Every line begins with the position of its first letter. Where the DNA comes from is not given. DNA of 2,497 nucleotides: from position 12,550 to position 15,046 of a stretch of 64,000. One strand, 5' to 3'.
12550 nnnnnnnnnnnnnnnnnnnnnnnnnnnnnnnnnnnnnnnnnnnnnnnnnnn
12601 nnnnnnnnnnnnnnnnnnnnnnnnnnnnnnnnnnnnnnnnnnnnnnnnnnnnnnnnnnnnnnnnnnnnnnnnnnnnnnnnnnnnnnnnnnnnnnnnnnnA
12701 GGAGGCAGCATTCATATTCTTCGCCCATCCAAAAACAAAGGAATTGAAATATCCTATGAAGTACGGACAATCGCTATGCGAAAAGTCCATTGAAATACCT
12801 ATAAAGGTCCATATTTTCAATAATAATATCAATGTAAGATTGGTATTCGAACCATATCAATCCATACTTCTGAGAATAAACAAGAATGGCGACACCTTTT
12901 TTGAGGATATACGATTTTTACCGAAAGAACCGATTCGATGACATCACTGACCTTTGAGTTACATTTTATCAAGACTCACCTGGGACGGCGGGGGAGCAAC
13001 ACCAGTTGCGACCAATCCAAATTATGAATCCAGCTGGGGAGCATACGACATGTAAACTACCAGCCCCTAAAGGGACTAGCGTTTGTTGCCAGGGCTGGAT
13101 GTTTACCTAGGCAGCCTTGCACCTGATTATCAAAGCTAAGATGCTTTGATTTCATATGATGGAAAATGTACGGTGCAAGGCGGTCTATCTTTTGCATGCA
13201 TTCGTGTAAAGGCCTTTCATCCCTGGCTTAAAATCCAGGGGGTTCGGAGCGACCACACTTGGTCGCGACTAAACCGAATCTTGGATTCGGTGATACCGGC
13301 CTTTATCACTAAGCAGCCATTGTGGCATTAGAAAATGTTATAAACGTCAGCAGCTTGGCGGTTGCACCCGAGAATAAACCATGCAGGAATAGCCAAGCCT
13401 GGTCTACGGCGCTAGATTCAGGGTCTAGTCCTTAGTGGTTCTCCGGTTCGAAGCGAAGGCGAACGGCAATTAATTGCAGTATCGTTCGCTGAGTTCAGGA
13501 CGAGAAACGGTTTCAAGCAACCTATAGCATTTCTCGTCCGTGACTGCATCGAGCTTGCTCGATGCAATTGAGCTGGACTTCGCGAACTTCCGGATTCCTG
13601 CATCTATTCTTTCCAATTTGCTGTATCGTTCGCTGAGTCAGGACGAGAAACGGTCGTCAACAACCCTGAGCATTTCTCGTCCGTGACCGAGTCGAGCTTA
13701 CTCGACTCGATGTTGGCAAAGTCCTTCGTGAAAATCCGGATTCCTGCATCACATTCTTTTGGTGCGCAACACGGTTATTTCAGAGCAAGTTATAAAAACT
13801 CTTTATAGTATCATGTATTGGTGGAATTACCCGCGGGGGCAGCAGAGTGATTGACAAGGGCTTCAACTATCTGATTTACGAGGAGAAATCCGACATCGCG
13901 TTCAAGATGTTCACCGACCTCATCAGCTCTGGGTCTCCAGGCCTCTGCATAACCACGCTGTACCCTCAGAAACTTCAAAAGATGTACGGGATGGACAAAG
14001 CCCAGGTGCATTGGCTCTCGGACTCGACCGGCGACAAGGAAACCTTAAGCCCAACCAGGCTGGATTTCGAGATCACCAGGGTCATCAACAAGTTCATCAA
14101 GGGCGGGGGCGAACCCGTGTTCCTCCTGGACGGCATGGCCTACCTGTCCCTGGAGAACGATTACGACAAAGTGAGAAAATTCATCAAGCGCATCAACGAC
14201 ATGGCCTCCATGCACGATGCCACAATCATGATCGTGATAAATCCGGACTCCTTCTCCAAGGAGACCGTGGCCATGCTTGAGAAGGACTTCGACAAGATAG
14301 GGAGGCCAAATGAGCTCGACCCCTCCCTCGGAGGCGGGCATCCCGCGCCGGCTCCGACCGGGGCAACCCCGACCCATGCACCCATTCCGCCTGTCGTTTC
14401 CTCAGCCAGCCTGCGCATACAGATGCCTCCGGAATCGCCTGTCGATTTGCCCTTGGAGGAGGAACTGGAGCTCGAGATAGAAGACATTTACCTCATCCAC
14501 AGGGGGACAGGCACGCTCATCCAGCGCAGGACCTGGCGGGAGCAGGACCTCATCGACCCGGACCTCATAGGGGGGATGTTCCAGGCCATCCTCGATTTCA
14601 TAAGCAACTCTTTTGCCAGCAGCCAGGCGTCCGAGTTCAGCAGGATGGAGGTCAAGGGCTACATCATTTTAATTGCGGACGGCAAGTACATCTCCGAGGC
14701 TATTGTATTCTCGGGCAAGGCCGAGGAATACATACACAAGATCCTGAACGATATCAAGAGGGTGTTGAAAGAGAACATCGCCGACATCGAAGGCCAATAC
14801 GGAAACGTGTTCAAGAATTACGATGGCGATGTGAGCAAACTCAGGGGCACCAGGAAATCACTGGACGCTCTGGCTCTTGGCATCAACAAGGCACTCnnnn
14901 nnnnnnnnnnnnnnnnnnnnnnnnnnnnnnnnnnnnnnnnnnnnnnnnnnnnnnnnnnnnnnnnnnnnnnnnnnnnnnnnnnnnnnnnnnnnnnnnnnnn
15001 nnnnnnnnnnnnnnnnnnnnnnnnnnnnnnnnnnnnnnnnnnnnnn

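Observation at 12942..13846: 900-bp gene-free, hairpin-dense region ending in a 2 x ~143-bp tandem repeat directly upstream of the DUF835 genes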

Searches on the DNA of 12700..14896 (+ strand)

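Call 4: search_rna_families(source=window, start=12700, end=14000, threshold=evalue, max_evalue=10, show_alignments=3)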
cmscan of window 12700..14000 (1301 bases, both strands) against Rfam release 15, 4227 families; matches with E-value up to 10: 4.
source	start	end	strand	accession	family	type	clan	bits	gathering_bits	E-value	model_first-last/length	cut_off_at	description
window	12832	12887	+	RF01826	SAM_V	Cis-reg; riboswitch;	-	17.2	41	9.7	1-66/66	no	SAM-V (S-adenosyl methionine) riboswitch aptamer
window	13860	13881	+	RF01355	CRISPR-DR26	Gene; CRISPR;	-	17.1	39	8.6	1-25/25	no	CRISPR RNA direct repeat element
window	13262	13296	-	RF01333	CRISPR-DR20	Gene; CRISPR;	-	16.1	42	4.8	1-36/36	no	CRISPR RNA direct repeat element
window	12860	12952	+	RF02479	GlsR13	Gene; snRNA; snoRNA; CD-box;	-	12.8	100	9.5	1-100/100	no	Small nucleolar RNA GlsR13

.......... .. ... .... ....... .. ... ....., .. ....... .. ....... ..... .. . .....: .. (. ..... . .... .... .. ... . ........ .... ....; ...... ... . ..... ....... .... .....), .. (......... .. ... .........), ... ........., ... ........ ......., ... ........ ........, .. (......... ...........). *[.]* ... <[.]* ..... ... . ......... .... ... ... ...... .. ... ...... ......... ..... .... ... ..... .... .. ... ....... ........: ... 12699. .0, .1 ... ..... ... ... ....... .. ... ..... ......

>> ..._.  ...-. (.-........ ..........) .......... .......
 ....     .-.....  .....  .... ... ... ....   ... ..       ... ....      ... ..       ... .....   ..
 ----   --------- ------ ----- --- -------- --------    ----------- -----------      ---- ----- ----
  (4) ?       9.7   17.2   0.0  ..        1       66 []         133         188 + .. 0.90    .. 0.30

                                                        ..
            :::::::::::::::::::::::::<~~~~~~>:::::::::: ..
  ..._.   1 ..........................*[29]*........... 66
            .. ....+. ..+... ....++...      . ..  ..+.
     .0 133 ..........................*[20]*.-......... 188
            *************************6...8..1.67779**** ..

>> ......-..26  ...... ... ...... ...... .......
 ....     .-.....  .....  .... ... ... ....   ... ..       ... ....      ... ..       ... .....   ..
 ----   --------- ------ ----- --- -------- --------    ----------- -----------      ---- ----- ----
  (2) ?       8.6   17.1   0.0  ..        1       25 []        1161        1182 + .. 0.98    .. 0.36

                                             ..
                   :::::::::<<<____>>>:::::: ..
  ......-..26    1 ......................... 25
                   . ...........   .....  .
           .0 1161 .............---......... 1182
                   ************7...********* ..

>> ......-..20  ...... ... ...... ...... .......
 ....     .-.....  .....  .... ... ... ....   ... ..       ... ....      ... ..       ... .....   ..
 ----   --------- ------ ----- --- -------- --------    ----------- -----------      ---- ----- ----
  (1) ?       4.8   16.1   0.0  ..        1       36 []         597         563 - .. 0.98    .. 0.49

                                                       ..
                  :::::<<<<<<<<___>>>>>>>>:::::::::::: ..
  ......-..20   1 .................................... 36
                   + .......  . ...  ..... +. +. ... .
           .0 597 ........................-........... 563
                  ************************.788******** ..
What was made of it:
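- On Intron-hosted box C/D guide RNA (tRNA-Trp type): No Rfam snoRNA hit that carries any weight (call 4).
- Tried and rejected: K-turn at the P2 junction, hammerhead or other small ribozyme: the sequences do not fit by eye and Rfam gives no hit (call 4).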

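Call 63: search_dna_similar(query=window:12942-13846:+, collection=phages, mode=distant, max_evalue=0.001)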
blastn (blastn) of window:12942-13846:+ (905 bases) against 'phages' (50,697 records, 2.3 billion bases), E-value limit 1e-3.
No match.

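Call 64: search_dna_similar(query=window:12942-13846:+, collection=plasmids, mode=distant, max_evalue=0.001)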
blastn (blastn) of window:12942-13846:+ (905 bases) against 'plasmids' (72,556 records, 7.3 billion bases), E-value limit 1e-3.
No match.
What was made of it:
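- Tried and rejected: The whole region has no match in phage or plasmid collections (calls 63, 64).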

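Call 74: search_rna_families(sources=[L005, L036, L037, L039, L040, L041, L042, L034, L035, L021, L028, L009], threshold=gathering)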
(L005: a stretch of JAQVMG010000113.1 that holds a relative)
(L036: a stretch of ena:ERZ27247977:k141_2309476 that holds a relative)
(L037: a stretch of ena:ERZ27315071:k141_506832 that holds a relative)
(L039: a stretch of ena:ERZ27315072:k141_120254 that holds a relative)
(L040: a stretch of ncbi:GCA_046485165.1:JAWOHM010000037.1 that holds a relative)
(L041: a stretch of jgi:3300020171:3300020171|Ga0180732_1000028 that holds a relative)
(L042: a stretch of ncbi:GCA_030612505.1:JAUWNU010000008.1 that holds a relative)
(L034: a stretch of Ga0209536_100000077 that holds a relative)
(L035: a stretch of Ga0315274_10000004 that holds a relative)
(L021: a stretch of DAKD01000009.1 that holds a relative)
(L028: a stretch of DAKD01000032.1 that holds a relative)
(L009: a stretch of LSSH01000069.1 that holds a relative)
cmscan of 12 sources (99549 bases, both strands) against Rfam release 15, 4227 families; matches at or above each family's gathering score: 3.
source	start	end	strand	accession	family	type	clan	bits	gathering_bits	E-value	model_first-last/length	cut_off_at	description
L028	1267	1373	-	RF00005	tRNA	Gene; tRNA;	CL00001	54.1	29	1.1e-08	1-71/71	no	tRNA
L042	2812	2895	+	RF00005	tRNA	Gene; tRNA;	CL00001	50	29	1.6e-07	1-71/71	no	tRNA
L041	2753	2836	-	RF00005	tRNA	Gene; tRNA;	CL00001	48.6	29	3.8e-07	1-71/71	no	tRNA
